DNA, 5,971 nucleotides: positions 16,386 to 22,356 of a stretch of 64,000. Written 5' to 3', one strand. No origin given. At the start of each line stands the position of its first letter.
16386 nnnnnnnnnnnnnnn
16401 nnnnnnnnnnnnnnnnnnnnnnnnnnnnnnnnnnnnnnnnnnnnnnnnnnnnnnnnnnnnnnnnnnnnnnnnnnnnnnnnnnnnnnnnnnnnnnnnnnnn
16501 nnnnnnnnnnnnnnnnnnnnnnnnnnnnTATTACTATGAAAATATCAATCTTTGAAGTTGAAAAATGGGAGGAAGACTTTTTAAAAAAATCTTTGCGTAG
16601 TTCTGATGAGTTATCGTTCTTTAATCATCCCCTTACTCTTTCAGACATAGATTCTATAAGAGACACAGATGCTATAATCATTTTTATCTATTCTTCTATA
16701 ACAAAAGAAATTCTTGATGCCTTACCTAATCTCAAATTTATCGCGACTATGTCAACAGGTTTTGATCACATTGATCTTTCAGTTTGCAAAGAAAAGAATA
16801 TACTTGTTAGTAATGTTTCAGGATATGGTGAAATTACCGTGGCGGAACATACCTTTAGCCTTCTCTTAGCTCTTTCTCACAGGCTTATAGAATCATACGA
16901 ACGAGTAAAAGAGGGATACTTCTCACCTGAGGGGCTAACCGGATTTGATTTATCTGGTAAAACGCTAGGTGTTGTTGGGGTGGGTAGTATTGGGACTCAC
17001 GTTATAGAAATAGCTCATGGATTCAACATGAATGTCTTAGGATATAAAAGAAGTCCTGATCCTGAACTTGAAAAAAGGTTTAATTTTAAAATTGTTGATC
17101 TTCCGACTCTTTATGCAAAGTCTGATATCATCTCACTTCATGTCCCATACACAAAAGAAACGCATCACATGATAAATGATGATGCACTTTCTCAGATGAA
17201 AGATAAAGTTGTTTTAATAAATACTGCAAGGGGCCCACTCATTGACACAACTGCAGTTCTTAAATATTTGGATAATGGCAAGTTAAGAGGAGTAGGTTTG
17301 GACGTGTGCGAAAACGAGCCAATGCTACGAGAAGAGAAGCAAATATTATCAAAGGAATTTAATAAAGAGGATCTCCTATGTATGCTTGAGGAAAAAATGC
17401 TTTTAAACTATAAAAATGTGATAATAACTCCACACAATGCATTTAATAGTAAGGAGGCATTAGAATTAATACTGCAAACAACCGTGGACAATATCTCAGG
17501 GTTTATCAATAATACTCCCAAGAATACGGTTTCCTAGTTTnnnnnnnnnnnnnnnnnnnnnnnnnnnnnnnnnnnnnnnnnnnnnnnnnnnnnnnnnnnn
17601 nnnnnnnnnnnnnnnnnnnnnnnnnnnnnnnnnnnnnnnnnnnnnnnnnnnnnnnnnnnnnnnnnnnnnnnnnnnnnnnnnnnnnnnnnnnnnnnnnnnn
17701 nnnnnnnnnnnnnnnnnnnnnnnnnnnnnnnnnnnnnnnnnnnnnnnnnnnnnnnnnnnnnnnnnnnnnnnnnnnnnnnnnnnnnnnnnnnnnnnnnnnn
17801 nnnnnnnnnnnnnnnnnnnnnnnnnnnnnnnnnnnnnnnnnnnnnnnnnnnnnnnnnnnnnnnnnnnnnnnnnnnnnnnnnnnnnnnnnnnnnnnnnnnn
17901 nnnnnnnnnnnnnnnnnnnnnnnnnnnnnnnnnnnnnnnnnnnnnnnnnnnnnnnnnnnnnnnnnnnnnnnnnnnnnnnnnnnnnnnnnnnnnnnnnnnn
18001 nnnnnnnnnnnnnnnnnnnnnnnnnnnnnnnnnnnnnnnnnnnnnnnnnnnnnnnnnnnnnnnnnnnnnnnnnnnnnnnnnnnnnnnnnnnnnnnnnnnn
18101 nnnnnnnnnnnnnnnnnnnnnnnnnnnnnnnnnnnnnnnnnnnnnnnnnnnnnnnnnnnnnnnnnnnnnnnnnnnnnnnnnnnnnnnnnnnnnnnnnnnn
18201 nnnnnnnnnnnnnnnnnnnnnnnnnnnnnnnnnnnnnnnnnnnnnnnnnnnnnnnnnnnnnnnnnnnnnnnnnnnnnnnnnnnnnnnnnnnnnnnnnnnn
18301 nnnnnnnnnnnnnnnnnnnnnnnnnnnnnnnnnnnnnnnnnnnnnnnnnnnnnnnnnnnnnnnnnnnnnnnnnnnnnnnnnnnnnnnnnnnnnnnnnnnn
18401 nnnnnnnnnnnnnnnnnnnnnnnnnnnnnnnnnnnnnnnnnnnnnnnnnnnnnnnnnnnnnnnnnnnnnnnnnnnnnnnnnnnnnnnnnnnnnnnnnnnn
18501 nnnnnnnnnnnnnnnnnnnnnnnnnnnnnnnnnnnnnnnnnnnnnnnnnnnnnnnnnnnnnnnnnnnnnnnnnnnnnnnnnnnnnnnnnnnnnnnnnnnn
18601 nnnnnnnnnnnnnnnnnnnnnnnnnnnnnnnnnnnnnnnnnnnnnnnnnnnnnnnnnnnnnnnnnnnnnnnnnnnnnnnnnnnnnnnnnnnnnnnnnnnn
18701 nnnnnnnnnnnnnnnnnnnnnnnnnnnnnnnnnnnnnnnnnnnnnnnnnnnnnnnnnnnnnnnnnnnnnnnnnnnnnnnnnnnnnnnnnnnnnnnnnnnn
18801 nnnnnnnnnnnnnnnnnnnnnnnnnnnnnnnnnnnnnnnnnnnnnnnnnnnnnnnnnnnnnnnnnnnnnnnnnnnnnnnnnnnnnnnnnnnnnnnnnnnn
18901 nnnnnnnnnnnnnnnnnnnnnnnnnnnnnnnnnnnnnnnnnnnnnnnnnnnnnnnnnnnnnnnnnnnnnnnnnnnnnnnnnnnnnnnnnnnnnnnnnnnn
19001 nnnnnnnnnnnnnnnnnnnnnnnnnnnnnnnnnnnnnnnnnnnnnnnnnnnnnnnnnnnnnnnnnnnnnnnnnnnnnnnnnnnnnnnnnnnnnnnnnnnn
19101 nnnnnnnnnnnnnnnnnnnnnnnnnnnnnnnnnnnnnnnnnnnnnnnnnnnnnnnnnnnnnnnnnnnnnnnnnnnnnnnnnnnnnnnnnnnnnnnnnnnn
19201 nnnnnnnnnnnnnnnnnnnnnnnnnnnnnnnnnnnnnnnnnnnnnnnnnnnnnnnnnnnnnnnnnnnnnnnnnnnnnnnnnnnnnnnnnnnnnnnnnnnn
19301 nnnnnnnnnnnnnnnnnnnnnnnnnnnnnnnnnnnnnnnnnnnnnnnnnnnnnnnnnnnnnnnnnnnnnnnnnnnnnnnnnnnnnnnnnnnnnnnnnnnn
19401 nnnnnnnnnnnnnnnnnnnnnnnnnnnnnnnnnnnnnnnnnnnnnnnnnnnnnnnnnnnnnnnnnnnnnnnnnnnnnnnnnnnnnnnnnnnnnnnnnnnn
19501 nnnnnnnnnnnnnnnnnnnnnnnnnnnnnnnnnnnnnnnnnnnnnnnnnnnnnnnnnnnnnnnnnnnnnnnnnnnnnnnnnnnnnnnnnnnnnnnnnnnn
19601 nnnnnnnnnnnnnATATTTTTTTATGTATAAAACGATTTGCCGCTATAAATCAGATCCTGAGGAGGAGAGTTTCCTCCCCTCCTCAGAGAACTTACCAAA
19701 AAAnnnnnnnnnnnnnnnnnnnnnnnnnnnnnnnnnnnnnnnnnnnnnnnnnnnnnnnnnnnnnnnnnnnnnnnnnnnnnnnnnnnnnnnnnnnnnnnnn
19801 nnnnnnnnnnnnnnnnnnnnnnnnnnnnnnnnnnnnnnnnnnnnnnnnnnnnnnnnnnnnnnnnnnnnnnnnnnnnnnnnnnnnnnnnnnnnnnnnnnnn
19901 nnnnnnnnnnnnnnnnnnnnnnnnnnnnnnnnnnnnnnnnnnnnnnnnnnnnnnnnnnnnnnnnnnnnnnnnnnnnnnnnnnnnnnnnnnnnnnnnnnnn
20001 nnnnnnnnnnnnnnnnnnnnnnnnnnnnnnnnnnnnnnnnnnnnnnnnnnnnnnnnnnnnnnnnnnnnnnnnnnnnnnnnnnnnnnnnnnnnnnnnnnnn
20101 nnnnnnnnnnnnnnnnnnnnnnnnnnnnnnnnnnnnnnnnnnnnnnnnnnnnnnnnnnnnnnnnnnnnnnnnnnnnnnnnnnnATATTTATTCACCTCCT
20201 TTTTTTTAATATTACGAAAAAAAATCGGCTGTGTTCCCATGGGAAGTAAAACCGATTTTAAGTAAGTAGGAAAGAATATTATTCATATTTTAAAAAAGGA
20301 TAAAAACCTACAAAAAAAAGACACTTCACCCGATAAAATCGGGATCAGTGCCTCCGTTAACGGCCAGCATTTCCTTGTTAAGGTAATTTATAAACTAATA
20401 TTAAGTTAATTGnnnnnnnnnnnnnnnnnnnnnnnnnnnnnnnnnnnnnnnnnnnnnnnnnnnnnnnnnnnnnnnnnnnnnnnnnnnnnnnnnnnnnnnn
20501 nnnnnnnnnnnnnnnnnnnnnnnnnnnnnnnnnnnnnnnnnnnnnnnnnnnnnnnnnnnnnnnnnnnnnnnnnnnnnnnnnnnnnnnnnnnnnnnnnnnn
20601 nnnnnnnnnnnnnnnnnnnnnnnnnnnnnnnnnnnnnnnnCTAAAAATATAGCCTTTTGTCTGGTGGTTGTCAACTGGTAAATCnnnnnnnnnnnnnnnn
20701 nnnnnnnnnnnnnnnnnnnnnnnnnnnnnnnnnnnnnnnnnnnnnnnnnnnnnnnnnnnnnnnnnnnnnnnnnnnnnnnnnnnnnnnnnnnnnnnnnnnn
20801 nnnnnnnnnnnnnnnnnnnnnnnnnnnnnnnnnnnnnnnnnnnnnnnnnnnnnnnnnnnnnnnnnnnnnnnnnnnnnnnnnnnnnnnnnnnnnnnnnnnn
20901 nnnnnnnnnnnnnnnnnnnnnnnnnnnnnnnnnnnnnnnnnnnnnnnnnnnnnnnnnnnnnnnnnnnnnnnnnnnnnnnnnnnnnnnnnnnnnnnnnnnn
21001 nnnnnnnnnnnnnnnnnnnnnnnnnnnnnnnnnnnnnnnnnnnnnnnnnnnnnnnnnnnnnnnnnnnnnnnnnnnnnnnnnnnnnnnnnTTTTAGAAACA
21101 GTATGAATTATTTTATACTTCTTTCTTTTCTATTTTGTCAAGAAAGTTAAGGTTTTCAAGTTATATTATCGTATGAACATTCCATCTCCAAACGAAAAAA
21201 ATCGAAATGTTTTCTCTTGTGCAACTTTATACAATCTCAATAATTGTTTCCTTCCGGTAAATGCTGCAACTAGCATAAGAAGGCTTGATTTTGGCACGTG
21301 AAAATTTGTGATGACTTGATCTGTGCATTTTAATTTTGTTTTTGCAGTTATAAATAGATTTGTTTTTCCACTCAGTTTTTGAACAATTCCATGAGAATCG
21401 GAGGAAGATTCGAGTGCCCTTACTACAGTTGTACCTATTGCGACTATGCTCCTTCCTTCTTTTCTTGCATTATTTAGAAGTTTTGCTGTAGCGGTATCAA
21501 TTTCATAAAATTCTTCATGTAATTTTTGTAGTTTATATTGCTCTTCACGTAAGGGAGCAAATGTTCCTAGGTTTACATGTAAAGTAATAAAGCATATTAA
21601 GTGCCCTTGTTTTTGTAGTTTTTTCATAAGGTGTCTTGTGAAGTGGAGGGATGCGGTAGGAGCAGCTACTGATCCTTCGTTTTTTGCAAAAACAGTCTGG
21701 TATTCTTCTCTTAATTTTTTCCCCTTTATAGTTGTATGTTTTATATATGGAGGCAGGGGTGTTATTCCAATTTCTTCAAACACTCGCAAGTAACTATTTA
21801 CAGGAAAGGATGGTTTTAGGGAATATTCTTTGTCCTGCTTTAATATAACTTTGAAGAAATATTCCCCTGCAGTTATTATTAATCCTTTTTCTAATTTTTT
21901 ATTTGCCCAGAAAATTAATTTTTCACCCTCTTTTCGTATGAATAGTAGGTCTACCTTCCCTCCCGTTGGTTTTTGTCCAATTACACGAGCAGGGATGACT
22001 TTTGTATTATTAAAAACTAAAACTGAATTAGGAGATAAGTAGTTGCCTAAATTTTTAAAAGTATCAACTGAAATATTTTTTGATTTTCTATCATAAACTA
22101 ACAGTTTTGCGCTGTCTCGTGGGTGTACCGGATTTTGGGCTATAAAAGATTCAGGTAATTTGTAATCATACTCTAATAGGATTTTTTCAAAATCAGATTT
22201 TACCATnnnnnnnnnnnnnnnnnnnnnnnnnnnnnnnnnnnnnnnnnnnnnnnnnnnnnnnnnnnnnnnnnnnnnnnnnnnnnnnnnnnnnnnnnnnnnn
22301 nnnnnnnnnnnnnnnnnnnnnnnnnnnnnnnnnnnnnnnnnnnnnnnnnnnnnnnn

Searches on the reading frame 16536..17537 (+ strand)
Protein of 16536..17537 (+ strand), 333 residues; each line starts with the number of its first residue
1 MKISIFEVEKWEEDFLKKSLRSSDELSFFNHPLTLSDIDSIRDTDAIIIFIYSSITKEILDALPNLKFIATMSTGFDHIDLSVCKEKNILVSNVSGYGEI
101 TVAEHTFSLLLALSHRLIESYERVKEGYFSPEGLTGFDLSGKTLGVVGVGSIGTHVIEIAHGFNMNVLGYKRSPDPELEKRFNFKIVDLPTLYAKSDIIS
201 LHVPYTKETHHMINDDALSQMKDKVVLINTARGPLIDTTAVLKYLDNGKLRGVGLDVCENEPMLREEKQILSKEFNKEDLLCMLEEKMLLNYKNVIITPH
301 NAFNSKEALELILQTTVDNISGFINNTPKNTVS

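Call 4: search_protein_families(library=pfam, proteins=[window:16536-17537:+], max_evalue=0.01)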
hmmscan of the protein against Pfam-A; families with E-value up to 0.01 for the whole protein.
window:16536-17537:+ (333 aa): 3 families
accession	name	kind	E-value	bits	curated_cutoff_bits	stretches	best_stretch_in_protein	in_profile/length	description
PF02826.25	2-Hacid_dh_C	-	4.7e-56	189.4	25.1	1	107-302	1-178/178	D-isomer specific 2-hydroxyacid dehydrogenase, NAD binding domain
PF00389.36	2-Hacid_dh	-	7.4e-29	100.6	24.6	1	13-332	12-133/134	D-isomer specific 2-hydroxyacid dehydrogenase, catalytic domain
PF03446.21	NAD_binding_2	-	0.0063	17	21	0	144-254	2-116/161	NAD binding domain of 6-phosphogluconate dehydrogenase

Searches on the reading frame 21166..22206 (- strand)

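Call 20: search_protein_families(library=pfam, proteins=[window:21166-22206:-], max_evalue=0.001)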
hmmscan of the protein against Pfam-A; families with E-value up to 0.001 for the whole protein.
window:21166-22206:- (346 aa): 1 family
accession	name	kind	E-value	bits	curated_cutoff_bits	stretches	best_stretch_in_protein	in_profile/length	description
PF02547.20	Queuosine_synth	-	1.4e-110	369.9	25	1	12-345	3-322/322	Queuosine biosynthesis protein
